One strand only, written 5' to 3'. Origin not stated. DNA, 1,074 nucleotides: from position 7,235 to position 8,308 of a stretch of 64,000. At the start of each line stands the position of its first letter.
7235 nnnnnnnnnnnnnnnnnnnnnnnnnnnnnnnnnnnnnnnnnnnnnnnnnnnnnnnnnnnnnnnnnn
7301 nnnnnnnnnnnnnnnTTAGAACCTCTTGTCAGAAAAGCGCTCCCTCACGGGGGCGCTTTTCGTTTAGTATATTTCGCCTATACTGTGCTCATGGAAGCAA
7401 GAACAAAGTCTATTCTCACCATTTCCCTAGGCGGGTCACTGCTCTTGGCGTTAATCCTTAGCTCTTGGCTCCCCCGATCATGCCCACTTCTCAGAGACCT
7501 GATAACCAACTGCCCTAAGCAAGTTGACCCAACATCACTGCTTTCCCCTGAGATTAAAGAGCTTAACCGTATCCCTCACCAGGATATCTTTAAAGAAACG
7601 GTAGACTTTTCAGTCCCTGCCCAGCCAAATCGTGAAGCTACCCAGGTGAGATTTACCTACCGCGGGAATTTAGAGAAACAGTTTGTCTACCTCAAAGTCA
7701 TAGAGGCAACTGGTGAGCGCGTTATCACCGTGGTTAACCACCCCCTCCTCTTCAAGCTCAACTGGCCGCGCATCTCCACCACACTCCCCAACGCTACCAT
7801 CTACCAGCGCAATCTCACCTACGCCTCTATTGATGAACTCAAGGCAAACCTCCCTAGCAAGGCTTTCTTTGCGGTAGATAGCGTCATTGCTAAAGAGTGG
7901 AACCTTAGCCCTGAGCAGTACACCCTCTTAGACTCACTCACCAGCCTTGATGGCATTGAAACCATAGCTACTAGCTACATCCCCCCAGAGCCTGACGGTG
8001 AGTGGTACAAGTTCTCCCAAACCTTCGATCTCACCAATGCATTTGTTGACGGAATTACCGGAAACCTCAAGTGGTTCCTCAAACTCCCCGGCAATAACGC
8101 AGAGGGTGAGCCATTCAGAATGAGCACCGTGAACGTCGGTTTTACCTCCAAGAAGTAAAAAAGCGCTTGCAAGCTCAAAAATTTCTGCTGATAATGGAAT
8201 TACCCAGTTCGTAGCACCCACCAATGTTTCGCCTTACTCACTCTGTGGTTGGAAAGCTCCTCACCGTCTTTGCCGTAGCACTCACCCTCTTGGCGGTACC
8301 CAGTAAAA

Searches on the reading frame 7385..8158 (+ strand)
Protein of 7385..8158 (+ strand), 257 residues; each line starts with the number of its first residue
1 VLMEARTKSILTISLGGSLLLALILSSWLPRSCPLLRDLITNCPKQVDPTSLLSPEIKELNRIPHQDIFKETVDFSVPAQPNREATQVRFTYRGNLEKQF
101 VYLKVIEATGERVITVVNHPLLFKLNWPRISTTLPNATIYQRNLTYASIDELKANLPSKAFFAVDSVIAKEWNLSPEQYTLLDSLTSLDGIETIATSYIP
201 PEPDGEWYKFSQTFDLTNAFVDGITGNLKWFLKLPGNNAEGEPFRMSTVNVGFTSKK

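Call 3: search_protein_families(library=pfam, proteins=[window:7385-8158:+], max_evalue=1)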
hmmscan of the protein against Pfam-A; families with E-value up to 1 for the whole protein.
window:7385-8158:+ (257 aa): 0 families

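Call 4: search_protein_families(library=ncbifam, proteins=[window:7385-8158:+], max_evalue=1)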
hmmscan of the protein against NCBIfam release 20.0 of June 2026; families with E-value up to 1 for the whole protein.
window:7385-8158:+ (257 aa): 1 family
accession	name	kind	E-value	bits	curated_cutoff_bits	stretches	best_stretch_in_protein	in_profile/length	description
NF009226.0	PRK12576.1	equivalog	0.2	10.9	344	1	33-109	210-280/317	succinate dehydrogenase/fumarate reductase iron-sulfur subunit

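Call 67: search_protein_families(library=phrogs, proteins=[window:7385-8158:+], max_evalue=0.01)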
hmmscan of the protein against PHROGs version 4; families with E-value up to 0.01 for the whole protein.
window:7385-8158:+ (257 aa): 0 families
